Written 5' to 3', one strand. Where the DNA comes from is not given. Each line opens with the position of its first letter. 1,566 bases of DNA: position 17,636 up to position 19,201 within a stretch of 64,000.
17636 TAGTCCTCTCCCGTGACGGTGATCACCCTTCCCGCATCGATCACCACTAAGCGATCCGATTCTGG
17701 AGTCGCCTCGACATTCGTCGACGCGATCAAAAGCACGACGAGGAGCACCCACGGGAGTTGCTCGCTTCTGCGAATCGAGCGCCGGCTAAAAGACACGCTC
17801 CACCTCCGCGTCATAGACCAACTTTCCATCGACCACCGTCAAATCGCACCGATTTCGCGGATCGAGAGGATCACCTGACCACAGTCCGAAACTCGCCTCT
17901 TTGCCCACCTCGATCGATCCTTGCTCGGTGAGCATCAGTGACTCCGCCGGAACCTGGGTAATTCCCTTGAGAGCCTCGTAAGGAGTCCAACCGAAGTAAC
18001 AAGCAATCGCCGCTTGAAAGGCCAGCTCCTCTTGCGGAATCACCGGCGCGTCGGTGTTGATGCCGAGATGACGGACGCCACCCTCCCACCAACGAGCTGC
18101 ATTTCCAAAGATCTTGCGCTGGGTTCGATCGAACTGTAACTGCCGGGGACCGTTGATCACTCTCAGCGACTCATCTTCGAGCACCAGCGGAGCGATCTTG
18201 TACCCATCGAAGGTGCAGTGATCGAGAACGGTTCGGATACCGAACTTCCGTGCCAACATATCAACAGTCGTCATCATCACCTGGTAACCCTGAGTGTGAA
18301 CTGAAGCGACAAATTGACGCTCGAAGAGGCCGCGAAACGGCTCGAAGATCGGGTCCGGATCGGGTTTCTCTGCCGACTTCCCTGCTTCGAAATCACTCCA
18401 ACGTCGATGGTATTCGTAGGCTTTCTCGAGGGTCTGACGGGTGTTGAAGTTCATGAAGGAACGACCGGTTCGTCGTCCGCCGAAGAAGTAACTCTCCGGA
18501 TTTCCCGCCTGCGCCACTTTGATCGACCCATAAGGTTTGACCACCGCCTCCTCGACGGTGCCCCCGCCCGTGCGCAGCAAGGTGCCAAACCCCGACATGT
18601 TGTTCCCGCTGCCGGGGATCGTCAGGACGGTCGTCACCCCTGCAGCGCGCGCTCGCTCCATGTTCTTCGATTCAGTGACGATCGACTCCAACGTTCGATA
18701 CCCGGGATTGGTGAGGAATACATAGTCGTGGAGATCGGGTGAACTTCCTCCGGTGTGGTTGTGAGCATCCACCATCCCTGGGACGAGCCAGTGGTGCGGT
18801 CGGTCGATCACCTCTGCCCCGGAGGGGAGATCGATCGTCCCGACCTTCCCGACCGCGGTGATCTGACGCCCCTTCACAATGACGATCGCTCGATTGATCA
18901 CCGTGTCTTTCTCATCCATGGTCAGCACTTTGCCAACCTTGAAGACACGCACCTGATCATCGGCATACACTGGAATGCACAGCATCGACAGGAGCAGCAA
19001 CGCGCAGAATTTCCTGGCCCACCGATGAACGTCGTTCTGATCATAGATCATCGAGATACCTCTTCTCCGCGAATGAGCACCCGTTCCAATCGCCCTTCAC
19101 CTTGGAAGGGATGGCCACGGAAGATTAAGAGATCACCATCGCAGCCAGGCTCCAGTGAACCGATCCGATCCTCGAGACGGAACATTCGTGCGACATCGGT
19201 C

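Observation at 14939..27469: Eight translationally coupled, secreted amidohydrolase-fold paralogs (nine domains) in one operon, only one with an intact HxH metal site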

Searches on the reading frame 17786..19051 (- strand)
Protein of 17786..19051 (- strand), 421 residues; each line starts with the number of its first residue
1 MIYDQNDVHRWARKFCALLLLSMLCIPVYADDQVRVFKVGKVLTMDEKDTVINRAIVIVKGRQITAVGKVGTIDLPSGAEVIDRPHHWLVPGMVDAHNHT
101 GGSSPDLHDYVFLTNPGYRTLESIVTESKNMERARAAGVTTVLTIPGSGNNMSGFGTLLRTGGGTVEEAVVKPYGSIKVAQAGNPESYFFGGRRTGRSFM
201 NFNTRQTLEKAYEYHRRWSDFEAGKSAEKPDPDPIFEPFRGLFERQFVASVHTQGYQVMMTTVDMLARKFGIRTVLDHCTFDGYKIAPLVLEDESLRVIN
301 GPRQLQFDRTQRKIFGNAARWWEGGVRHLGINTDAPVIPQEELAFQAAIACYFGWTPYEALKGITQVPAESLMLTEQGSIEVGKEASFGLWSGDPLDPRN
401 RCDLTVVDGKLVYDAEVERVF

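Call 4: search_protein_families(library=pfam, proteins=[window:17786-19051:-], max_evalue=0.01)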
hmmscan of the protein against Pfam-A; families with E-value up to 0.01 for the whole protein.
window:17786-19051:- (421 aa): 2 families
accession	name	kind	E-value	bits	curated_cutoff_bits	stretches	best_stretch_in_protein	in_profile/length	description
PF01979.26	Amidohydro_1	-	7.9e-10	38.9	25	1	325-412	242-345/345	Amidohydrolase family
PF07969.17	Amidohydro_3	-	2e-09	37.9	29.7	1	357-413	409-472/472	Amidohydrolase family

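Call 5: search_protein_families(library=ncbifam, proteins=[window:17786-19051:-], max_evalue=0.01)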
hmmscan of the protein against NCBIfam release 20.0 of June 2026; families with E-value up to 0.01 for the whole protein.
window:17786-19051:- (421 aa): 32 families (the best 25 are shown)
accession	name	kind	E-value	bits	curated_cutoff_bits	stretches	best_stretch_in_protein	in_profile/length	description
NF051886.1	XaaProDiPepCaul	equivalog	5.5e-19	68.4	500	2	49-145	13-105/398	Xaa-Pro dipeptidase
NF006056.0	PRK08204.1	subfamily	2.5e-09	36.5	391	1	36-100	6-67/449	hypothetical protein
NF006055.0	PRK08203.1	equivalog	2.1e-08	33.2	532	1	36-99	8-70/455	8-oxoguanine deaminase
TIGR01224.1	hutI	equivalog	2.4e-08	33.2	298.15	1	53-100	2-49/377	imidazolonepropionase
NF011990.0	PRK15446.2-6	subfamily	1.6e-07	30.4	233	1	48-98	13-64/390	alpha-D-ribose 1-methylphosphonate 5-triphosphate diphosphatase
TIGR00857.1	pyrC_multi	subfamily_domain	4.1e-07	29.3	279.05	1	54-102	5-50/412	dihydroorotase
NF006689.0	PRK09237.1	equivalog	1.4e-06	27.1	371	1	45-109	13-75/383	amidohydrolase/deacetylase family metallohydrolase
NF012037.0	PRK15493.1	equivalog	3e-06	26.3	779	1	41-100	9-68/435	bifunctional S-methyl-5'-thioadenosine deaminase/S-adenosylhomocysteine deaminase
TIGR03178.1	allantoinase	equivalog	3.1e-06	26.2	357.85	1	52-146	15-90/441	allantoinase AllB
NF005211.0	PRK06687.1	equivalog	3.6e-06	26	703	1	35-100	2-67/419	TRZ/ATZ family protein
NF011989.0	PRK15446.2-5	equivalog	6.8e-06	25.1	565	0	48-98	14-61/385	alpha-D-ribose 1-methylphosphonate 5-triphosphate diphosphatase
NF005557.0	PRK07228.1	equivalog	1.3e-05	24.1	522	1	37-100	5-65/445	5'-deoxyadenosine deaminase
TIGR02318.1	phosphono_phnM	equivalog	2.2e-05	23.5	390.55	0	359-412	324-375/376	phosphonate metabolism protein PhnM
NF006837.0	PRK09357.1-2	equivalog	2.9e-05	22.8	575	1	36-184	4-133/428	dihydroorotase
NF004701.0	PRK06038.1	equivalog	3.3e-05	22.8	609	1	37-101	8-67/432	N-ethylammeline chlorohydrolase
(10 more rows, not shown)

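Call 10: search_solved_structures(query=window:17786-19051:-, max_evalue=0.01, show_alignments=2)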
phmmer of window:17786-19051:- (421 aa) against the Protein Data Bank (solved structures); distinct sequences matched with E-value up to 0.01: 16.
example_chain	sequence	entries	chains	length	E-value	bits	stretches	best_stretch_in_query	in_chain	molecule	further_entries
3ooq_A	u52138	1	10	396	1.9e-33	119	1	67-415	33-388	amidohydrolase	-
3mtw_A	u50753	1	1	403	3.3e-12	49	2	50-154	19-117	L-Arginine carboxypeptidase Cc2672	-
2p9b_A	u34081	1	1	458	1.1e-06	30.8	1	304-399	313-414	Possible prolidase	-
8yag_A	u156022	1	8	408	4.7e-06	28.7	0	313-401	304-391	Imidazolonepropionase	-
4whb_E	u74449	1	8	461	5.8e-06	28.4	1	56-117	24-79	Phenylurea hydrolase B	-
8ihq_A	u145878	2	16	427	1.4e-05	27.2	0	13-125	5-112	Amidohydrolase family protein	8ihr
8ihs_A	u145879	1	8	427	6.3e-05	25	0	13-125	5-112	Amidohydrolase family protein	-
9kov_A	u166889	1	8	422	7.4e-05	24.8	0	54-153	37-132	trum-mut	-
8j85_A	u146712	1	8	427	0.0001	24.3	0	13-125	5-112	Amidohydrolase family protein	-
8yak_A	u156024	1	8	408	0.00015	23.8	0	313-401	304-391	Imidazolonepropionase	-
3be7_A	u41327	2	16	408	0.00018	23.5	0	51-145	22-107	Zn-dependent arginine carboxypeptidase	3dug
9l2o_B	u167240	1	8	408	0.00046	22.2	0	317-401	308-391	Imidazolonepropionase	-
2puz_A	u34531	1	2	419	0.0012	20.8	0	350-392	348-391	Imidazolonepropionase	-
2gok_A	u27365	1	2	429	0.0013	20.7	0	350-392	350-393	Imidazolonepropionase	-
7ww2_A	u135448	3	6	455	0.0016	20.4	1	37-100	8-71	8-oxoguanine deaminase | Hydroxydechloroatrazine ethylaminohydrolase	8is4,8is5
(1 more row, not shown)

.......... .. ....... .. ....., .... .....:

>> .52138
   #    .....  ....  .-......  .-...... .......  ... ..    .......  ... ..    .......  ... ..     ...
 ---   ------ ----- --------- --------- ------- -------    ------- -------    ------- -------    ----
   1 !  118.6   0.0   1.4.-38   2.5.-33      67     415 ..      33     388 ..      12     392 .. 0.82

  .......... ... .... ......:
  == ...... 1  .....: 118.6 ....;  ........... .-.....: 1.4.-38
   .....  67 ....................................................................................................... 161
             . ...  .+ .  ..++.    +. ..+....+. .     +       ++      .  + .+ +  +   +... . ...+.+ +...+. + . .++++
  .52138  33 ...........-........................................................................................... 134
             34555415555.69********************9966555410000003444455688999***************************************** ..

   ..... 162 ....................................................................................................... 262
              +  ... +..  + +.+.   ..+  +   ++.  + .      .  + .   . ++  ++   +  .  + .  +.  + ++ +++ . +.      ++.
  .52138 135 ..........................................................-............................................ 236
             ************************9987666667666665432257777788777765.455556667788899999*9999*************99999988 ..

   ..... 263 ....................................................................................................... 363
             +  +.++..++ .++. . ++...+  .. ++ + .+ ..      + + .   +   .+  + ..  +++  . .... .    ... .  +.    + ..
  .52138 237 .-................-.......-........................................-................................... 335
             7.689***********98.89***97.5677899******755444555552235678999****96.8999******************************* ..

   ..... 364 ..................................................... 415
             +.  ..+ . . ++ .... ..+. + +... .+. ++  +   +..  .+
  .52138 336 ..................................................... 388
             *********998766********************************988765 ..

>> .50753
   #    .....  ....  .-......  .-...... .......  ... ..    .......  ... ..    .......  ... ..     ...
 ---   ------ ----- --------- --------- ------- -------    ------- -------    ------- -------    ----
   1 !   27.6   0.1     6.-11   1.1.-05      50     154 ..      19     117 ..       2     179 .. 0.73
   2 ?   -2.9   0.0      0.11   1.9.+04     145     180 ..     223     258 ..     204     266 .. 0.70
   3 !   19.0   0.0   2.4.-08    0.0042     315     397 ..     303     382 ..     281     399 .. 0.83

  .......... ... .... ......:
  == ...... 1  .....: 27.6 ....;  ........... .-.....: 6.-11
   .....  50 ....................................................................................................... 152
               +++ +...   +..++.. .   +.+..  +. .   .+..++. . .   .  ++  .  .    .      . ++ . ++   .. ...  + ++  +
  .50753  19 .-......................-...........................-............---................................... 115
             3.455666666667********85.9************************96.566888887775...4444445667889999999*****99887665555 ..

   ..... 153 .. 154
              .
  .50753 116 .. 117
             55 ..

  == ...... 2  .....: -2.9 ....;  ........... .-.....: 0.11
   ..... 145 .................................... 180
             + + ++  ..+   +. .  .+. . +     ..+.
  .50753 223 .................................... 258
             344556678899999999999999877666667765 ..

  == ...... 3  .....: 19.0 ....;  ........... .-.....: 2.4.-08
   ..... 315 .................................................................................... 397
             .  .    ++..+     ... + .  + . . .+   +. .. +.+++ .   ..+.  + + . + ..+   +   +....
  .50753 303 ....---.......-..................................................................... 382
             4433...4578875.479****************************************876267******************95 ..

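Call 66: find_homologous_proteins(query=window:17786-19051:-, max_evalue=1e-10)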
Query window:17786-19051:- (421 aa): 2214 proteins with E <= 1e-10 among 8000 candidates; the best 120 are listed.
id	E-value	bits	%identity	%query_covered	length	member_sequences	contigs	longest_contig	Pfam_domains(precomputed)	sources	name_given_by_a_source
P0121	1.1e-289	978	100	100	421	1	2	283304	PF07969.18,PF01979.27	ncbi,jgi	-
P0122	9.6e-263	889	92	100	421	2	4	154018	PF07969.18,PF01979.27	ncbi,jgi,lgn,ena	-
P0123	1.8e-219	747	80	92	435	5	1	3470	PF07969.18,PF01979.27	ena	-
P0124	2.0e-214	730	79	92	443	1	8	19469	PF07969.18,PF01979.27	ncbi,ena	-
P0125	3.1e-214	730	78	93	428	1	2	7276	PF07969.18,PF01979.27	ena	-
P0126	2.8e-212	723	78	93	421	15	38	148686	PF07969.18,PF01979.27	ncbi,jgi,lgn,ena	ncbi:MAG: amidohydrolase family protein [Planctomycetota bacterium]|jgi:imidazolonepropionase-like a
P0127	1.8e-207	707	74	96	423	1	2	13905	PF07969.18,PF01979.27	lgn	-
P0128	3.8e-203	693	72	98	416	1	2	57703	PF07969.18,PF01979.27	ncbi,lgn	-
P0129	8.6e-195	665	69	97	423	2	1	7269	PF07969.18,PF01979.27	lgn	-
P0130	3.8e-191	653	69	96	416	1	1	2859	PF07969.18,PF01979.27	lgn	-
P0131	4.6e-191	653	72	93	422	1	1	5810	PF07969.18,PF01979.27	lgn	-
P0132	2.4e-186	638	69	91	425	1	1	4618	PF07969.18,PF01979.27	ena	-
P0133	4.6e-185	633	69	90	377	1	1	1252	PF07969.18,PF01979.27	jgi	jgi:hypothetical protein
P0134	1.1e-181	622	67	94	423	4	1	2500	PF07969.18,PF01979.27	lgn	-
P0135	1.7e-180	618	68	92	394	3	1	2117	PF07969.18,PF01979.27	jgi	-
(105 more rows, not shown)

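Call 67: list_cluster_members(proteins=[P0121, P0122, P0126])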
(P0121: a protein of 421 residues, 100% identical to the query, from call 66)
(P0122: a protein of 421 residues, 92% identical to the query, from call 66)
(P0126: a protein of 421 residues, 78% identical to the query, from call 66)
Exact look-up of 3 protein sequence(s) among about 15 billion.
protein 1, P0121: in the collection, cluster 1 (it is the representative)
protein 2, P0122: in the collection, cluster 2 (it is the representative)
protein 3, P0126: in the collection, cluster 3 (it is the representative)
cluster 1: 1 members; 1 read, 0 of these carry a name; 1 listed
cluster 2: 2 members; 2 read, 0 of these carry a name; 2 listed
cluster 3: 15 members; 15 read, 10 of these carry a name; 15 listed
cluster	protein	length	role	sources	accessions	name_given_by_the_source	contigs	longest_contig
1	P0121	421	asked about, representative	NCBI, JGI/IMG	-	-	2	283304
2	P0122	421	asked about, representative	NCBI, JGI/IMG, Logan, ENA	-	-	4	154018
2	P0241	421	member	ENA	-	-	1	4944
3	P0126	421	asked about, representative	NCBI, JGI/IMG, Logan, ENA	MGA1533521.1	MAG: amidohydrolase family protein [Planctomycetota bacterium] | imidazolonepropionase-like amidohydrolase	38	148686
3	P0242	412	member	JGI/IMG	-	imidazolonepropionase-like amidohydrolase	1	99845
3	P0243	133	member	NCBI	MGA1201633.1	MAG: amidohydrolase family protein, partial [Planctomycetota bacterium]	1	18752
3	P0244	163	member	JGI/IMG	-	imidazolonepropionase-like amidohydrolase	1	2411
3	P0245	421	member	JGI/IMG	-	imidazolonepropionase-like amidohydrolase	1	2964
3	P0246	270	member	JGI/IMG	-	imidazolonepropionase-like amidohydrolase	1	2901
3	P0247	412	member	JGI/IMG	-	imidazolonepropionase-like amidohydrolase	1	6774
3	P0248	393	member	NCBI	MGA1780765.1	MAG: hypothetical protein ACO4CW_10585, partial [Planctomycetota bacterium]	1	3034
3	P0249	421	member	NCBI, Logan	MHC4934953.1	MAG: amidohydrolase family protein [Planctomycetota bacterium]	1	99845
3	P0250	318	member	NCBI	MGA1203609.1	MAG: hypothetical protein ACO4BJ_11605, partial [Planctomycetota bacterium]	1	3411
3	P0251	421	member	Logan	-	-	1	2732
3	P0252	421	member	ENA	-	-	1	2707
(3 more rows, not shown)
